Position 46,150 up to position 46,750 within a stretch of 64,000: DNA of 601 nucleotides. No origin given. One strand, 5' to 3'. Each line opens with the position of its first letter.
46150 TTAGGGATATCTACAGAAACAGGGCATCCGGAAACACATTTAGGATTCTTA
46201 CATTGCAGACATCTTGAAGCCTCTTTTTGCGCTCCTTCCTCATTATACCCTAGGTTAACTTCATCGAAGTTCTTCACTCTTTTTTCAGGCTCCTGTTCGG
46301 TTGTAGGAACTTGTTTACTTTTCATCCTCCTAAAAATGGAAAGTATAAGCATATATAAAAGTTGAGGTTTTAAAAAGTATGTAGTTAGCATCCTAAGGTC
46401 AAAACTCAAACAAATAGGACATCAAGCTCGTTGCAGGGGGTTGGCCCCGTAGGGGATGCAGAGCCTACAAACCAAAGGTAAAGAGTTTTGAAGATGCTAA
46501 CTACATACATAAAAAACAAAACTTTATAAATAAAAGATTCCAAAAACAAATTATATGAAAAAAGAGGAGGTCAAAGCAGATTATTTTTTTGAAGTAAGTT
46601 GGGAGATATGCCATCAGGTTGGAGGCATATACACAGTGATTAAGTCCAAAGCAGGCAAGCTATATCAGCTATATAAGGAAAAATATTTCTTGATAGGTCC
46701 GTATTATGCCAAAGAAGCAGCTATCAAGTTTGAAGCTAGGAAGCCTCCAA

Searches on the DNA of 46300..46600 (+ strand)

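Call 10: search_rna_families(source=window, start=46300, end=46600, threshold=evalue, max_evalue=10, show_alignments=3)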
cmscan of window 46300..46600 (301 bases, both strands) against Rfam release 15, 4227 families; matches with E-value up to 10: 5.
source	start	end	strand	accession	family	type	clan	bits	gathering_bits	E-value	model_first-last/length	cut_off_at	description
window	46430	46459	+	RF01346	CRISPR-DR36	Gene; CRISPR;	-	22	38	0.0096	1-36/36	no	CRISPR RNA direct repeat element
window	46315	46405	-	RF02535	ODC_IRES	Cis-reg; IRES;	-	20.5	44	0.47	1-142/142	no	ODC internal ribosome entry site (IRES)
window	46323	46349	+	RF01905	HOTAIR_2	Gene; lncRNA;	-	15.5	60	0.18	43-69/69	no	HOTAIR conserved region 2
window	46323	46343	+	RF01962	RMST_1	Gene; lncRNA;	-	13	40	1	42-61/61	no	Rhabdomyosarcoma 2 associated transcript conserved region 1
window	46327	46349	+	RF01360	CRISPR-DR47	Gene; CRISPR;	-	13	39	9.8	15-37/37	no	CRISPR RNA direct repeat element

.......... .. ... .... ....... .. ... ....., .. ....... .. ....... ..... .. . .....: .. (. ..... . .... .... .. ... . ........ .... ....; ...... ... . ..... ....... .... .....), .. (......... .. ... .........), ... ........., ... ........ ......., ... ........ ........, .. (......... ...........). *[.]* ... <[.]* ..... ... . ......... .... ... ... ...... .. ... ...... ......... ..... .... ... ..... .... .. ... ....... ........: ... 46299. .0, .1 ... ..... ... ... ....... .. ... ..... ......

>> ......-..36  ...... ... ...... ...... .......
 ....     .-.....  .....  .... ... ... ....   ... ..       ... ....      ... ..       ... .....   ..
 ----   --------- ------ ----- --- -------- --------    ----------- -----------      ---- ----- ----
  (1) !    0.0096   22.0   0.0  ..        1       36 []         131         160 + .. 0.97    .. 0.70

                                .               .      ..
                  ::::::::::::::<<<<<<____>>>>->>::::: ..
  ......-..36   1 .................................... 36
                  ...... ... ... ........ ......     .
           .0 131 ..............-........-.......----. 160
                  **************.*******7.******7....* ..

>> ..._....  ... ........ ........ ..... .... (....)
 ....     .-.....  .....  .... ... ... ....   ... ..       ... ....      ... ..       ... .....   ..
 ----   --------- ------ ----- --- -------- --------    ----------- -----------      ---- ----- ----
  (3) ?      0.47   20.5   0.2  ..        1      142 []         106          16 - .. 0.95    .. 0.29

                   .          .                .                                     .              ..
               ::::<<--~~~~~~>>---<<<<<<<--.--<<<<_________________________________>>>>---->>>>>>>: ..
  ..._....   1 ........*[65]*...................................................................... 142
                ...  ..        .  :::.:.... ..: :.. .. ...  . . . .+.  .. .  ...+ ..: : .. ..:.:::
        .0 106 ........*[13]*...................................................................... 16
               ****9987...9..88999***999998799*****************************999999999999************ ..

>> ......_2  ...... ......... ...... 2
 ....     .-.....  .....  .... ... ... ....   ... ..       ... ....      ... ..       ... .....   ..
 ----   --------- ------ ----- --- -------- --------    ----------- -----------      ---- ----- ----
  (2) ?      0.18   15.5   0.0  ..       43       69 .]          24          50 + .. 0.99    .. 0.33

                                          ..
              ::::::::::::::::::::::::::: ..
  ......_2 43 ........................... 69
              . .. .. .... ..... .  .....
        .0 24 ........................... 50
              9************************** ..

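Call 45: search_dna_similar(query=window:46360-46525:+, collection=plasmids, mode=distant, max_evalue=1)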
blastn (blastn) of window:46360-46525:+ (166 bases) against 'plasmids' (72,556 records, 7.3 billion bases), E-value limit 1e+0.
Records with a match: 1; places in all: 1; records where one place covers at least 80% of the query: 0.
Best place of each record, by identity: 90-95% 1.
By first word of the organism name: Helicobacter 1.
By predicted mobility (MOB-suite, as given by PLSDB): non-mobilizable 1.
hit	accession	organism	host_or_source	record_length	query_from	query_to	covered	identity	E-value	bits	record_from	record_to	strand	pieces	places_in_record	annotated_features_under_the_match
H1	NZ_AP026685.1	Helicobacter heilmannii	Felis catus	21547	6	33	17%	92.9%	1e-1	43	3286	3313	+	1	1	replication initiation protein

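Call 46: search_dna_similar(query=window:46360-46525:+, collection=phages, mode=distant, max_evalue=1)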
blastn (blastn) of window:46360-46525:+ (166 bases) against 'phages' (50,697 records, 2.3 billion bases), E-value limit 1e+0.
No match.
